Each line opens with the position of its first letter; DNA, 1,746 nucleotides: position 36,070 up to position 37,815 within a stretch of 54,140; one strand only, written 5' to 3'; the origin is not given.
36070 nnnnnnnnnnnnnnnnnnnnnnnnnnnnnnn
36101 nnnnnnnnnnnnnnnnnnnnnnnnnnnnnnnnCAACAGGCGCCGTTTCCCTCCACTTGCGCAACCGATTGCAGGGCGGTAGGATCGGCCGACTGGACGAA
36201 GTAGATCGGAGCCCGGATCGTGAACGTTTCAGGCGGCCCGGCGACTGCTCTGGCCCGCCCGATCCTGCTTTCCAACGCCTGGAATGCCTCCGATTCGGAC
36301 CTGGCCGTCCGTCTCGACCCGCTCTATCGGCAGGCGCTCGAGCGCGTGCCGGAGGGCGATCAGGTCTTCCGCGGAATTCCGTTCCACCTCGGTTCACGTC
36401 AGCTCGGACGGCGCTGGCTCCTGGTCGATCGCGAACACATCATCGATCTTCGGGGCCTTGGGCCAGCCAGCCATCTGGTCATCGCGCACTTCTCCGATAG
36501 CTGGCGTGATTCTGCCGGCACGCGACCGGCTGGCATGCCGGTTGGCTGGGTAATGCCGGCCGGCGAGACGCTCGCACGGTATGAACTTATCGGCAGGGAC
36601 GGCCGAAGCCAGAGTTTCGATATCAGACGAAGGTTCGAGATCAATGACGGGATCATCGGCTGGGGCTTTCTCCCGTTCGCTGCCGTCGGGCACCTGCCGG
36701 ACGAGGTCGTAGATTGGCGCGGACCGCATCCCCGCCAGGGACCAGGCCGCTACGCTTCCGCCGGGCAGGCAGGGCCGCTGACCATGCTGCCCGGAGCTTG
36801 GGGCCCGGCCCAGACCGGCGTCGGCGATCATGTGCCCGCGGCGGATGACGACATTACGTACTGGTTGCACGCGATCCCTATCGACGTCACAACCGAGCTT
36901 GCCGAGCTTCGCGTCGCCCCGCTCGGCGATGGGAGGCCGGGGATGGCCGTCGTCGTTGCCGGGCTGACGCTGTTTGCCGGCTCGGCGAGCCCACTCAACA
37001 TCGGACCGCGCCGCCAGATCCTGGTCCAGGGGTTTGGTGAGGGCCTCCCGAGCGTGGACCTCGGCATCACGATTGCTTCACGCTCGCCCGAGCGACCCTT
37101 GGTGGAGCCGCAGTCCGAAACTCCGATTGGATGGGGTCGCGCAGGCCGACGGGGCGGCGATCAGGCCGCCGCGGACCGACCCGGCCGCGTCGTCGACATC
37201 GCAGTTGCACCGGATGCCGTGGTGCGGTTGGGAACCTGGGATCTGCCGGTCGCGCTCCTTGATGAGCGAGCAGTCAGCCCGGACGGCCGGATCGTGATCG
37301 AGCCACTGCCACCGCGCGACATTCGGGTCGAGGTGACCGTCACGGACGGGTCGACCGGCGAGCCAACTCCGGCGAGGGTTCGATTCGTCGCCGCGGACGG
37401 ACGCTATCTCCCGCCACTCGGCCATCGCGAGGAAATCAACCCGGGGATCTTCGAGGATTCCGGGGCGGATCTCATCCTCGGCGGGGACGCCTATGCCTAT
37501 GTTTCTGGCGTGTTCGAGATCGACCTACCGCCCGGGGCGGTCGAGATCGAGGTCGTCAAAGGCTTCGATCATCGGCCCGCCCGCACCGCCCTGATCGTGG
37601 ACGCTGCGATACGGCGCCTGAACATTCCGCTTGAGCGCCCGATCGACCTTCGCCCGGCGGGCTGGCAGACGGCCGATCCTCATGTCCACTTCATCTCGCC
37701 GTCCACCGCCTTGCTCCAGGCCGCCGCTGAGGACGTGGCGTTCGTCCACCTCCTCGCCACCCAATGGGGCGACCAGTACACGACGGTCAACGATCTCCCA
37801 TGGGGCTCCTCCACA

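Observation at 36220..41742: Operator-controlled operon led by an 868-aa protein of unknown function, with a TIM-barrel isomerase, an IolG-like dehydrogenase and an F420-type LLM oxidoreductase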

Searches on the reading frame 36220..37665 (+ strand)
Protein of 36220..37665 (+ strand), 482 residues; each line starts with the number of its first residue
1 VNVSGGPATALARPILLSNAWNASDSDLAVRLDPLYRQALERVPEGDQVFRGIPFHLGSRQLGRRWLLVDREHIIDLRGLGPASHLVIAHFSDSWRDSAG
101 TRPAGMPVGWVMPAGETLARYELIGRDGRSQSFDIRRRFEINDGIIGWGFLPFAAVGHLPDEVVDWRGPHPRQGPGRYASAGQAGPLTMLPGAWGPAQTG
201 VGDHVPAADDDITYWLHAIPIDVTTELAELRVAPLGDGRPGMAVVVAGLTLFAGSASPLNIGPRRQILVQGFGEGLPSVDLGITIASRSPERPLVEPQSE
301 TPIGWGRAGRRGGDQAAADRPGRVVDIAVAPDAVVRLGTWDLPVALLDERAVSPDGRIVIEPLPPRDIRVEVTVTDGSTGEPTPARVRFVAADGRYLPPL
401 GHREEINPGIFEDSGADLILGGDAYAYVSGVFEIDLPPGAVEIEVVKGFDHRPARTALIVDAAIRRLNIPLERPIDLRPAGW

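Call 24: search_protein_representatives(protein=window:36220-37665:+)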
Query: 482 residues. Proteins with E-value up to 0.001 (for the whole library): 602; up to 1e-10: 296; up to 1e-30: 73. The best 150 are listed.
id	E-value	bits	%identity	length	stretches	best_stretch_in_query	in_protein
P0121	5.7e-162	556.7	60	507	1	8-482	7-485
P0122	2.6e-132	458.8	52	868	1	8-482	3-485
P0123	4.6e-130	451.4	53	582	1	8-482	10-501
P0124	7.5e-125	434.2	53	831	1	48-482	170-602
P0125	1.7e-109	383.6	61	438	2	75-338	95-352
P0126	1.0e-107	377.7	50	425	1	7-432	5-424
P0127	2.0e-105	370.2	61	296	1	8-293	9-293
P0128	3.4e-90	319.9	60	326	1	8-292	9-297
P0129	2.5e-87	310.5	65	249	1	6-219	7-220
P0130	1.0e-86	308.4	45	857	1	6-460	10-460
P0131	2.4e-79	284.1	43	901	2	8-334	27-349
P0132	1.9e-78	281.2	51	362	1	10-289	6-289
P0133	4.2e-75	270.1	46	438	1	5-351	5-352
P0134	8.4e-69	249.3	37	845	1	9-482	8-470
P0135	1.5e-68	248.5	45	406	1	9-308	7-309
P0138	2.0e-63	231.6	41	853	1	35-482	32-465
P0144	2.8e-57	211.3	34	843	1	31-482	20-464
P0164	6.1e-43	164.0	33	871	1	9-482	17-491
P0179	7.2e-37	144.0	36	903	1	13-482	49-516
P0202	5.8e-29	117.9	31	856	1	39-482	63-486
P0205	3.2e-28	115.4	39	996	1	7-456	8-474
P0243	2.9e-21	92.5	26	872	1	13-482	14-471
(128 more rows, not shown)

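Call 30: list_cluster_members(proteins=[P0130, P0131, P0134, P0138, P0144, P0164, P0179, P0202, P0205, P0243])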
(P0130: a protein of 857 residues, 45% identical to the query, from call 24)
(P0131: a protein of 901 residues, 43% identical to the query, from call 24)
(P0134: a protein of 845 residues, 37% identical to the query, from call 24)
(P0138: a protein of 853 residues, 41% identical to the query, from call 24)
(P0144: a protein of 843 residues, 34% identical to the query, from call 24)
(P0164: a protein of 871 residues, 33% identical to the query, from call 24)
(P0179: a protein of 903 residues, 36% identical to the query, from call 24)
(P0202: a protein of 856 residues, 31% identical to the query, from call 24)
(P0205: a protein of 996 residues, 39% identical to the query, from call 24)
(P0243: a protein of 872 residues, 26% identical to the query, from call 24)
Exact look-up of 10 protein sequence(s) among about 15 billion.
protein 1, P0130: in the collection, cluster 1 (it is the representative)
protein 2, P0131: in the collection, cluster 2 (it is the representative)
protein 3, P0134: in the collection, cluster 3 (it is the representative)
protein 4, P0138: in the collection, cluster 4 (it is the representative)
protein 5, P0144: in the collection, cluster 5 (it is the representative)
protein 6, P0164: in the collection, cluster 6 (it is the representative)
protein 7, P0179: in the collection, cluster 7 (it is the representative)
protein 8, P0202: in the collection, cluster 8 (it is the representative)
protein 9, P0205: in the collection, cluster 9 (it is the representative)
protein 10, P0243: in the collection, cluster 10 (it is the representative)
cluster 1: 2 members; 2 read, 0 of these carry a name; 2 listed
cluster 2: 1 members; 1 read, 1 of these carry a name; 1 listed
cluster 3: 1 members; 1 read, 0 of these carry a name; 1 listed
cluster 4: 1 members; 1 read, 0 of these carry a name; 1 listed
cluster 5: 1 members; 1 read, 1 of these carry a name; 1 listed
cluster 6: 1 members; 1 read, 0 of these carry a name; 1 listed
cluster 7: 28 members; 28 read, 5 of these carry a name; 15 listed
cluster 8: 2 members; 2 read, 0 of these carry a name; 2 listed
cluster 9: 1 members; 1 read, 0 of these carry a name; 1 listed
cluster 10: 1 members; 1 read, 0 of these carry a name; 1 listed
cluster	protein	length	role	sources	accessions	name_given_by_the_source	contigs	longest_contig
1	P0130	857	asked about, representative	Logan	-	-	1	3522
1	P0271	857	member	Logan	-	-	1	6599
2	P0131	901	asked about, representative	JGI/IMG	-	hypothetical protein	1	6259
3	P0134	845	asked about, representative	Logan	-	-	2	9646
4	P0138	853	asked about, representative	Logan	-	-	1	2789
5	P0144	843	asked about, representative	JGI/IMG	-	hypothetical protein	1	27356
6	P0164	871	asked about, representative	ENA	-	-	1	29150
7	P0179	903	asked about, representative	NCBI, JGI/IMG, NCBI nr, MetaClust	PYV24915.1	MAG: hypothetical protein DMG27_11670 [Acidobacteria bacterium] | MAG: hypothetical protein DMG27_11670 [Acidobacteriota bacterium] | \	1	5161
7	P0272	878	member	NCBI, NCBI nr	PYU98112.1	MAG: hypothetical protein DMG10_29135 [Acidobacteria bacterium] | MAG: hypothetical protein DMG10_29135 [Acidobacteriota bacterium]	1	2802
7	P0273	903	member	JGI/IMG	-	hypothetical protein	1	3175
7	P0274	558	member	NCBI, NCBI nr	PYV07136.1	MAG: hypothetical protein DMG26_01265 [Acidobacteria bacterium] | MAG: hypothetical protein DMG26_01265 [Acidobacteriota bacterium]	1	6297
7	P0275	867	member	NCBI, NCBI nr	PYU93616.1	MAG: hypothetical protein DMG25_08955 [Acidobacteria bacterium] | MAG: hypothetical protein DMG25_08955 [Acidobacteriota bacterium]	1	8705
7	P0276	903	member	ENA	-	-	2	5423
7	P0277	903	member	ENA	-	-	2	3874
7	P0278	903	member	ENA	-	-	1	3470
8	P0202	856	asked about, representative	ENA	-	-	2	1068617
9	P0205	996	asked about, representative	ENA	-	-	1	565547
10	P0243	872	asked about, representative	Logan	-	-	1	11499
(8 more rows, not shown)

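Call 31: find_encoding_contigs(protein=P0202, flank=10000, max_places=1)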
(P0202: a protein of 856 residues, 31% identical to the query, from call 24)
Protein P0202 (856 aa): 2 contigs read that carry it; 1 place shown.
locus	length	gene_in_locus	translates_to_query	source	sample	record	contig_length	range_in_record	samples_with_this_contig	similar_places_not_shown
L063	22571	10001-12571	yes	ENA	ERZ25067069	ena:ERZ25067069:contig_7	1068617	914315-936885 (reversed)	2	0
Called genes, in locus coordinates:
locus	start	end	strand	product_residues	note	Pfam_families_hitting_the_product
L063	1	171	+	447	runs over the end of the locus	PF01408:GFO_IDH_MocA, PF19051:GFO_IDH_MocA_C2, PF22725:GFO_IDH_MocA_C3 (faint)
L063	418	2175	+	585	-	PF00326:Peptidase_S9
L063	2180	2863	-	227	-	-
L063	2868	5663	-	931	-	PF07583:PSCyt2, PF07587:PSD1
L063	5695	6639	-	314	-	PF25460:Beta-prop_Aladin, PF23414:Beta-prop_EML_2, PF24814:WD40_Prp19, PF25174:Beta-prop_THOC3, PF23414:Beta-prop_EML_2, PF24796:WDR55, PF24807:WD40_CDC20-Fz, PF24817:WD40_WDHD1_1st, +39 more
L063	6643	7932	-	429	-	PF07394:DUF1501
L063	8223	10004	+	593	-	-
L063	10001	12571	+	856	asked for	-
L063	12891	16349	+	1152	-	PF13620:CarboxypepD_reg, PF13715:CarbopepD_reg_2 (weak), PF25183:OMP_b-brl_4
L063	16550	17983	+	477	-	PF00884:Sulfatase, PF16347:SGSH_C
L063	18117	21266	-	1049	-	PF23500:DUF7133, PF13646:HEAT_2 (faint), PF00034:Cytochrom_C (weak)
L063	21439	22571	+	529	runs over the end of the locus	PF00884:Sulfatase, PF01663:Phosphodiest (faint), PF16347:SGSH_C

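Call 32: find_encoding_contigs(protein=P0164, flank=10000, max_places=1)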
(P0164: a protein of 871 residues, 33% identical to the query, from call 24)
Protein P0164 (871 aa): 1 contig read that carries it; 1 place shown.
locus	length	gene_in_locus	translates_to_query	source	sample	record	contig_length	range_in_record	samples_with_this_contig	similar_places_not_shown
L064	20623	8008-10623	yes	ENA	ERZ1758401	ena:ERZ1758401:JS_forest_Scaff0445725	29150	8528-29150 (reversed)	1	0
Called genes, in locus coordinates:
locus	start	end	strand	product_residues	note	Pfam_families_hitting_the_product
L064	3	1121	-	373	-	?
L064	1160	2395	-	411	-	PF02771:Acyl-CoA_dh_N, PF02770:Acyl-CoA_dh_M, PF00441:Acyl-CoA_dh_1, PF08028:Acyl-CoA_dh_2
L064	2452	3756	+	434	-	PF00202:Aminotran_3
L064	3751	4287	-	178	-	PF13238:AAA_18 (faint), PF13671:AAA_33 (faint), PF01202:SKI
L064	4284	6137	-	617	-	PF00664:ABC_membrane, PF00005:ABC_tran, PF13304:AAA_21 (faint)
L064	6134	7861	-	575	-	PF00664:ABC_membrane, PF00005:ABC_tran, PF02463:SMC_N (faint)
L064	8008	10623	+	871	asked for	-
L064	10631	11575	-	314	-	PF00296:Bac_luciferase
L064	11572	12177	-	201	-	PF01081:Aldolase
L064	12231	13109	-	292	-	PF04962:KduI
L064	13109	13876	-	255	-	PF00106:adh_short, PF08659:KR, PF13561:adh_short_C2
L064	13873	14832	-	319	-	PF00294:PfkB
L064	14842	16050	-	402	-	PF02746:MR_MLE_N, PF13378:MR_MLE_C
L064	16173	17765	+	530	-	PF01144:CoA_trans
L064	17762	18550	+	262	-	PF00378:ECH_1, PF16113:ECH_2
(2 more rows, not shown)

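Call 40: find_encoding_contigs(protein=P0205, flank=10000, max_places=1)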
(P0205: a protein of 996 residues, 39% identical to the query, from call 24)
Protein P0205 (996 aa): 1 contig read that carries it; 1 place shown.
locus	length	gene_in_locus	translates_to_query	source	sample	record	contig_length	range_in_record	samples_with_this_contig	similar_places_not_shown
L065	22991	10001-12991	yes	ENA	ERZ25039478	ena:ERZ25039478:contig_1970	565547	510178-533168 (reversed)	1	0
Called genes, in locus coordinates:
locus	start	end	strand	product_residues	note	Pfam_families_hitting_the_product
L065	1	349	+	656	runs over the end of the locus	-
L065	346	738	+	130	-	-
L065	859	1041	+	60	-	-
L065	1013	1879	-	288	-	-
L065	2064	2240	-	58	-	-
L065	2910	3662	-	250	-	PF00892:EamA (weak)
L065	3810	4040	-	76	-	-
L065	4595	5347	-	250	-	-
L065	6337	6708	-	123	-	-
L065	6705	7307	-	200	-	PF01041:DegT_DnrJ_EryC1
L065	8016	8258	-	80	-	-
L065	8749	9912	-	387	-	PF02776:TPP_enzyme_N, PF00205:TPP_enzyme_M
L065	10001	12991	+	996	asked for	-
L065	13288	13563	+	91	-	PF01261:AP_endonuc_2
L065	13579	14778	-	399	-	PF00067:p450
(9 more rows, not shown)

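Call 41: find_encoding_contigs(protein=P0144, flank=10000, max_places=1)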
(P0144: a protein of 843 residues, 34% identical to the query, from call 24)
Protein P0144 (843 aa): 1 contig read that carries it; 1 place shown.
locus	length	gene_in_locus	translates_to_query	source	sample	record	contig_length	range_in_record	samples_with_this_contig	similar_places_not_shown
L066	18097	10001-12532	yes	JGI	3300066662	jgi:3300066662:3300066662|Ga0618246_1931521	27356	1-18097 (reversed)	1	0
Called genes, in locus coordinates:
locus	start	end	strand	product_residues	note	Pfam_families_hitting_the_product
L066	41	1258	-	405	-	PF00155:Aminotran_1_2, PF00266:Aminotran_5, PF01041:DegT_DnrJ_EryC1 (weak)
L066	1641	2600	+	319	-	PF00892:EamA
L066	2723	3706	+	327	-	PF00389:2-Hacid_dh, PF02826:2-Hacid_dh_C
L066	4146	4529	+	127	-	-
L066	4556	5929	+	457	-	PF01979:Amidohydro_1, PF07969:Amidohydro_3 (weak)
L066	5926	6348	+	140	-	PF26354:DMF_alpha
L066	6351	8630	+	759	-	PF20254:DMFA2_C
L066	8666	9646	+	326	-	PF00106:adh_short (weak), PF01073:3Beta_HSD, PF01370:Epimerase, PF02719:Polysacc_synt_2, PF04321:RmlD_sub_bind, PF07993:NAD_binding_4, PF13460:NAD_binding_10 (weak), PF16363:GDP_Man_Dehyd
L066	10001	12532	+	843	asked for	-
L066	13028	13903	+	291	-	PF00528:BPD_transp_1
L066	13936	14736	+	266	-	PF00005:ABC_tran, PF13304:AAA_21 (faint)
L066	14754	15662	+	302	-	PF00528:BPD_transp_1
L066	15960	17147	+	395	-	PF01041:DegT_DnrJ_EryC1, PF01053:Cys_Met_Meta_PP (weak)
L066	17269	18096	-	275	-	?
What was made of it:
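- A 38%-identical homologue outside any iol cluster again sits with DegT aminotransferases and amide hydrolases (Amidohydro_1, DMFase-like) (call 41).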

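Call 42: find_encoding_contigs(protein=P0243, flank=10000, max_places=1)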
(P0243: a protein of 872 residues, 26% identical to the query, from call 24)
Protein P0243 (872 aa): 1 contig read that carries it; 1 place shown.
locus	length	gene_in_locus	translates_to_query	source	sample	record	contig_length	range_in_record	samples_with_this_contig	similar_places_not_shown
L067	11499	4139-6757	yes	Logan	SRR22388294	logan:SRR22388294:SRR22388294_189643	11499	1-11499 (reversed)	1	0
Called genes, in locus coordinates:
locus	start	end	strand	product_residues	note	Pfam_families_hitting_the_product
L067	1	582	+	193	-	?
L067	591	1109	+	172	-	PF04199:Cyclase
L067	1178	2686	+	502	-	PF00144:Beta-lactamase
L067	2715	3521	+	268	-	PF10988:DUF2807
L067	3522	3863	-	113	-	PF07883:Cupin_2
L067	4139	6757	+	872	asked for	-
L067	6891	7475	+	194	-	PF07931:CPT (weak), PF13238:AAA_18 (faint)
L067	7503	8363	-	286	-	PF02311:AraC_binding, PF00165:HTH_AraC (weak), PF12833:HTH_18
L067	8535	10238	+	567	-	-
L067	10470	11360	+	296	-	PF00528:BPD_transp_1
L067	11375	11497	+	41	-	?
